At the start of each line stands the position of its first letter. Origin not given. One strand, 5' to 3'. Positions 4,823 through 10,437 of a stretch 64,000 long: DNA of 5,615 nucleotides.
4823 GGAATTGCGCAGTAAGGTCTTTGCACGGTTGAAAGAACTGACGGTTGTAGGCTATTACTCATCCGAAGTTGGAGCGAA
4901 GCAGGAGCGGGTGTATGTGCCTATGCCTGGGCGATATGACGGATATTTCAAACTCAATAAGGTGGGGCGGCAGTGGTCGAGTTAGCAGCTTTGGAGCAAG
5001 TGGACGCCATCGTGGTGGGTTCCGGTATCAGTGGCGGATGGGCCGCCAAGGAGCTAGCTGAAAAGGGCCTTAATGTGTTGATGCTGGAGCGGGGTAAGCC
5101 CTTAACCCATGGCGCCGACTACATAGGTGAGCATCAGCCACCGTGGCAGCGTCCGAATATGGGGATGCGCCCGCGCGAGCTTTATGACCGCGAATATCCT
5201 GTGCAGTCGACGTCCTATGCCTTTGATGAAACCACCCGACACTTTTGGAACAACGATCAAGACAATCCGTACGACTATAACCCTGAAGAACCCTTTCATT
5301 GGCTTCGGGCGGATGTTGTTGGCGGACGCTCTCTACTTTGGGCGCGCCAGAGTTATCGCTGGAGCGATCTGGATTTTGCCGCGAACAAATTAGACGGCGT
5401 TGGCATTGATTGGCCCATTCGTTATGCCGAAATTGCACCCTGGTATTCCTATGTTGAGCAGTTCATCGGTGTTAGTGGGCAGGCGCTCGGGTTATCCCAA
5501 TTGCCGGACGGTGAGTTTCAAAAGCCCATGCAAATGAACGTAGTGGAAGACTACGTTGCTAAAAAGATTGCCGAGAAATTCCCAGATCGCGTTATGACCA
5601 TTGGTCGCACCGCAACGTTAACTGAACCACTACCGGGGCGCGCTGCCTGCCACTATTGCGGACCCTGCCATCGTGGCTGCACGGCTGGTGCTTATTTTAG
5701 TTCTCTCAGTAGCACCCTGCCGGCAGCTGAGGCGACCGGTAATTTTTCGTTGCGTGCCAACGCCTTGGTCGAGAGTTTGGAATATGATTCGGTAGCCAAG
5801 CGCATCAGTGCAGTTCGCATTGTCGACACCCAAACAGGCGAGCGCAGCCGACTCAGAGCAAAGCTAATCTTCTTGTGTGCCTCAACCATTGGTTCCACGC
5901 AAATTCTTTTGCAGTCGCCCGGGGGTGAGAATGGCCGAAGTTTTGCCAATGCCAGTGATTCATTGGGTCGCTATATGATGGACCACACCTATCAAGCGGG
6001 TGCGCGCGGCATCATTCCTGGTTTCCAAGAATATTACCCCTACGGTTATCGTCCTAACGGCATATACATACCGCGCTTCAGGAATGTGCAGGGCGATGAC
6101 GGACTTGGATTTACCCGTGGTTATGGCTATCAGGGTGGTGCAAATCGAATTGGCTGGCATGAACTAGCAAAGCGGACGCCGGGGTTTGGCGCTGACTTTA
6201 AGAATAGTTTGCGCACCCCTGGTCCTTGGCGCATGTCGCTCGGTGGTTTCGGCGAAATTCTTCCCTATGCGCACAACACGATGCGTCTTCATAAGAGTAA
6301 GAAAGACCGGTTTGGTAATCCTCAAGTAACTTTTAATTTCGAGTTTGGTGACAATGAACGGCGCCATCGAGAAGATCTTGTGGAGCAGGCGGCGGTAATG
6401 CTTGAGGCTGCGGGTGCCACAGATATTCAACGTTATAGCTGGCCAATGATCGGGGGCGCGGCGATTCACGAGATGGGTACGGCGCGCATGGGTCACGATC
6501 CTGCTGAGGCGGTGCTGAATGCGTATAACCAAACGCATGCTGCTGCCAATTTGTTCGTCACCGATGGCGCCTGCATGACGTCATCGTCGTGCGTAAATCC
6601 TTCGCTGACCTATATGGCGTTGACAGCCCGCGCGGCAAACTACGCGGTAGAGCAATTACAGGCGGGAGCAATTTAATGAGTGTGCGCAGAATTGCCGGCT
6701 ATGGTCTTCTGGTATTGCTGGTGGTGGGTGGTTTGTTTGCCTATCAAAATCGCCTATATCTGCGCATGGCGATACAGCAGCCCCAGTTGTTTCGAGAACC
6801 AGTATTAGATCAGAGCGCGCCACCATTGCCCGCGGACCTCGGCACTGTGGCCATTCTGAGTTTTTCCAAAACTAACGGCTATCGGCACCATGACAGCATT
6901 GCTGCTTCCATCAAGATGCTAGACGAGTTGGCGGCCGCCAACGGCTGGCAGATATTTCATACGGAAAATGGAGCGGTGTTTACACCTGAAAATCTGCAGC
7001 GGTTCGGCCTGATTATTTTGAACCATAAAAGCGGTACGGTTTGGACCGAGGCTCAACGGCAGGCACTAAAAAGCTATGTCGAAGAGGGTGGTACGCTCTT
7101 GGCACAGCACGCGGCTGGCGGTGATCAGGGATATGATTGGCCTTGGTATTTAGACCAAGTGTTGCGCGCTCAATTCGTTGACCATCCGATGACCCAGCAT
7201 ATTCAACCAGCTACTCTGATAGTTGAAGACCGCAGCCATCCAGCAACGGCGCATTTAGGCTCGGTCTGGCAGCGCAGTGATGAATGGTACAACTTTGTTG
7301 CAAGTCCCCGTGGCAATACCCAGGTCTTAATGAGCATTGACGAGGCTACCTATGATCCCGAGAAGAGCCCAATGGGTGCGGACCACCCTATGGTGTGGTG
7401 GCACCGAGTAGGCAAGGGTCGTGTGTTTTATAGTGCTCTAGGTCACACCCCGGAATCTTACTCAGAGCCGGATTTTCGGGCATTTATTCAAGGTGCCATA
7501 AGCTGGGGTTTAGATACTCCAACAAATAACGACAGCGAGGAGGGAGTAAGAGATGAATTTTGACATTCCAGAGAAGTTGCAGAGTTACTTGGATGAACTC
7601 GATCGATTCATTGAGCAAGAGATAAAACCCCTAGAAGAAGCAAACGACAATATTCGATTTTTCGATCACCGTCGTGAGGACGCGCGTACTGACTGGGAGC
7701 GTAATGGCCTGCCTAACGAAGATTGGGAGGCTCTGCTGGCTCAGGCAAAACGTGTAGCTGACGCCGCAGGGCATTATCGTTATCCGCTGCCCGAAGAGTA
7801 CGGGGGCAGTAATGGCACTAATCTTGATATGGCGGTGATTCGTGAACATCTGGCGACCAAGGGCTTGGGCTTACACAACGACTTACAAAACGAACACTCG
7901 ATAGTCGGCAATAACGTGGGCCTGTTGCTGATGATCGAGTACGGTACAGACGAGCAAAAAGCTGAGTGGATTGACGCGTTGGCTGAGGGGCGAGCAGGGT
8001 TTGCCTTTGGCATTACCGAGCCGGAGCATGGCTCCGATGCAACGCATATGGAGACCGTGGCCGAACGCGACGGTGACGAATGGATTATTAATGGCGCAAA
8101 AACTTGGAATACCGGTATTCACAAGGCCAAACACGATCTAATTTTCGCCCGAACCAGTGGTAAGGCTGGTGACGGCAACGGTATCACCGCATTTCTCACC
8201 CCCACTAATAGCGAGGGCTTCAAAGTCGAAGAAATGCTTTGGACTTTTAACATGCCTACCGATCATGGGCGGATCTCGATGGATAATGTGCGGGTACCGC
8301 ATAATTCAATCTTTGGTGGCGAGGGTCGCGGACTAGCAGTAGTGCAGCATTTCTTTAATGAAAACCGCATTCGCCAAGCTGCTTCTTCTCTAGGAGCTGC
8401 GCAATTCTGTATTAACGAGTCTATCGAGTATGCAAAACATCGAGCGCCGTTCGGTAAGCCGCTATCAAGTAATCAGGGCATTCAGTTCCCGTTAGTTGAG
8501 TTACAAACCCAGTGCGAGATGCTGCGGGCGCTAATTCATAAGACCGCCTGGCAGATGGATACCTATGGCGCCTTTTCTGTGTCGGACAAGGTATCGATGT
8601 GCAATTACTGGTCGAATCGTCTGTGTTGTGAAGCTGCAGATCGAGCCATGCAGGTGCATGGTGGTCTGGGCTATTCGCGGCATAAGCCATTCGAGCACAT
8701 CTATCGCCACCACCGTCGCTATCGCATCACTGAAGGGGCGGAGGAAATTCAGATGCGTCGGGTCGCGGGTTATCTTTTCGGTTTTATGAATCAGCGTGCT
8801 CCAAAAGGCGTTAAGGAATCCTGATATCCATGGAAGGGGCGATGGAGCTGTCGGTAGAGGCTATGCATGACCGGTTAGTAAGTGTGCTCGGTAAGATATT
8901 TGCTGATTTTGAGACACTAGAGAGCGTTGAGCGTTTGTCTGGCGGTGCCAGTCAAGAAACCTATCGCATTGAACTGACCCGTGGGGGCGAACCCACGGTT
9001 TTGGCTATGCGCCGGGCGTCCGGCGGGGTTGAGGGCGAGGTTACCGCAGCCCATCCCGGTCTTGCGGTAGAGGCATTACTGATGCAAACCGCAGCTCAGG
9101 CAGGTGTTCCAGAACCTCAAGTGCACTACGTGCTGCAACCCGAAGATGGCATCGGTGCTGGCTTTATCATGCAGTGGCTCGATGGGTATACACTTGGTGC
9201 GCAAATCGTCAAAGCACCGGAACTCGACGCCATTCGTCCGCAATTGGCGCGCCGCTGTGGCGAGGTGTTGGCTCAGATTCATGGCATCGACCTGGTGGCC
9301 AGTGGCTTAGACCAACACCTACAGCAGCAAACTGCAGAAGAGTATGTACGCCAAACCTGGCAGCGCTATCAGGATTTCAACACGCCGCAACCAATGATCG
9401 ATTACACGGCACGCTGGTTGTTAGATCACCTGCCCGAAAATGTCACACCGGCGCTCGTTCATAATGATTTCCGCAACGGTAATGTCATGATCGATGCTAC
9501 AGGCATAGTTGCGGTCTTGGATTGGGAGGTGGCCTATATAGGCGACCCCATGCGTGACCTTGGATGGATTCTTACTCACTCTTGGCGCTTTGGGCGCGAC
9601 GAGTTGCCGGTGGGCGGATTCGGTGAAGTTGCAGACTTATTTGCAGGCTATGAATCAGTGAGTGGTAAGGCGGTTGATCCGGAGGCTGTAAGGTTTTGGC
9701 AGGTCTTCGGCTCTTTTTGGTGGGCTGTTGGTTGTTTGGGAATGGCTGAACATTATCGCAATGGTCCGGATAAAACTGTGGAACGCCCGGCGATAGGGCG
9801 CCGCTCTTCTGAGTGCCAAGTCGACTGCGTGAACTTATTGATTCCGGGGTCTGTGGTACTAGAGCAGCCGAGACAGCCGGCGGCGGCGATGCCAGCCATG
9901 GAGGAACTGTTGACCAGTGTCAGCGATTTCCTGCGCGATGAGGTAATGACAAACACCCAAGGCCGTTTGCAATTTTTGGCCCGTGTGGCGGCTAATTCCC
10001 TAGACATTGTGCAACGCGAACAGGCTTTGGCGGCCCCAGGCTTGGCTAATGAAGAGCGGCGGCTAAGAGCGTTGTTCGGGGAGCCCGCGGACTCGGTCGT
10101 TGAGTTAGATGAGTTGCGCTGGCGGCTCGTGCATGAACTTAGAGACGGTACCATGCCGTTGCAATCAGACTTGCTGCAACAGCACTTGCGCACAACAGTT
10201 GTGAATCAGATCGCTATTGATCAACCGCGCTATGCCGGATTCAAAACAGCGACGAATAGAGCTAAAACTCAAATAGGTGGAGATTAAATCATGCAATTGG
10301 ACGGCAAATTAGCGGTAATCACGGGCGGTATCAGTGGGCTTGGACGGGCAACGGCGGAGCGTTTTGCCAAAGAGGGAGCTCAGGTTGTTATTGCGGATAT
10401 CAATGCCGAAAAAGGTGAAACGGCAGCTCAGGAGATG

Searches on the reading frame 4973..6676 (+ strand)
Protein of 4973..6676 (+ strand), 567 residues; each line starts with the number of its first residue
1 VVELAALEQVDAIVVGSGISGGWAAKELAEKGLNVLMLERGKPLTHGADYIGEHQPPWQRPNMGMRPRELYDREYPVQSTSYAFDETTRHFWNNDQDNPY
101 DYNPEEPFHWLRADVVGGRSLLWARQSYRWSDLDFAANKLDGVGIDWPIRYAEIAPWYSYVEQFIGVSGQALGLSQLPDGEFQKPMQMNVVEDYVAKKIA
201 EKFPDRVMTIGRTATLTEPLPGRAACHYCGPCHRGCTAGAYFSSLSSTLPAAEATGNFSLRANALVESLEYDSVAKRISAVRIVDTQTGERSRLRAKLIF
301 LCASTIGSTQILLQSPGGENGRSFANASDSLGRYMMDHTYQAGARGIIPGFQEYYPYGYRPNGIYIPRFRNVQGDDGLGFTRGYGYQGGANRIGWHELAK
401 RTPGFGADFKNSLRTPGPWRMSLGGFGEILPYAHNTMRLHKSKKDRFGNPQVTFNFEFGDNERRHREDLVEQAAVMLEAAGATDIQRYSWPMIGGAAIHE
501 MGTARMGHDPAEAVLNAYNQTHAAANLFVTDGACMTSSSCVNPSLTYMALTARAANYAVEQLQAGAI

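Call 53: search_protein_families(library=pfam, proteins=[window:4973-6676:+], max_evalue=0.00001)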
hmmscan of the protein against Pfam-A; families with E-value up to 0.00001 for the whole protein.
window:4973-6676:+ (567 aa): 2 families
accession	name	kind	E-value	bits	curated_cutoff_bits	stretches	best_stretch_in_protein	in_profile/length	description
PF05199.19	GMC_oxred_C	-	3.4e-20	73.5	24.6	1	431-550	1-138/139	GMC oxidoreductase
PF00732.25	GMC_oxred_N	-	5.3e-10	39.9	23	1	107-339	18-217/218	GMC oxidoreductase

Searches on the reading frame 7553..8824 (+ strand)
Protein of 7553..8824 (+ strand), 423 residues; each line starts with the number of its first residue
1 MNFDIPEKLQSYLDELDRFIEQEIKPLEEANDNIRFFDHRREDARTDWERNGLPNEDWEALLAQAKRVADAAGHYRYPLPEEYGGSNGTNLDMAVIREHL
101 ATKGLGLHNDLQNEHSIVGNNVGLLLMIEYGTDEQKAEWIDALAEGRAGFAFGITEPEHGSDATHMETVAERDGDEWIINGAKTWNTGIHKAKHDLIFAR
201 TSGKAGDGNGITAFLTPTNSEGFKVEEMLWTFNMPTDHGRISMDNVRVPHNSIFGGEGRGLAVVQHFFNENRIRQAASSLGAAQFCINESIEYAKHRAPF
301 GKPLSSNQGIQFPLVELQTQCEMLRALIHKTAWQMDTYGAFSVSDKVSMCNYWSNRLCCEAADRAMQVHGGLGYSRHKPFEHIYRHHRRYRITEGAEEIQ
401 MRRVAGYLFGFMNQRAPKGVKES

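Call 53: search_protein_families(library=pfam, proteins=[window:7553-8824:+], max_evalue=0.00001)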
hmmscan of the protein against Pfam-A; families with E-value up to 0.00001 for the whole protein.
window:7553-8824:+ (423 aa): 4 families
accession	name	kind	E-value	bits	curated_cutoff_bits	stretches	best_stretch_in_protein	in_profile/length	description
PF00441.29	Acyl-CoA_dh_1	-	2.3e-43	148.3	22.4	1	258-405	1-146/150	Acyl-CoA dehydrogenase, C-terminal domain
PF02770.24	Acyl-CoA_dh_M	-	1e-18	67.7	33.3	1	151-246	1-97/97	Acyl-CoA dehydrogenase, middle domain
PF02771.21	Acyl-CoA_dh_N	-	4.8e-11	43.5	22.9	1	36-146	14-112/113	Acyl-CoA dehydrogenase, N-terminal domain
PF08028.16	Acyl-CoA_dh_2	-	4.9e-10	40.2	22.7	1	275-385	3-121/134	Acyl-CoA dehydrogenase, C-terminal domain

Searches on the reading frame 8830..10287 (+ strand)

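Call 53: search_protein_families(library=pfam, proteins=[window:8830-10287:+], max_evalue=0.00001)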
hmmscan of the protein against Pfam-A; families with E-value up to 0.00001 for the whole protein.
window:8830-10287:+ (485 aa): 2 families
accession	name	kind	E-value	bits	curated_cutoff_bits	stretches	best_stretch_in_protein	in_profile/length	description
PF01636.29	APH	-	8.8e-34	117.8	23.2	1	33-276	2-235/239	Phosphotransferase enzyme family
PF19802.4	DUF6285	-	9.9e-24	84.3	28.1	1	375-468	2-91/91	Domain of unknown function (DUF6285)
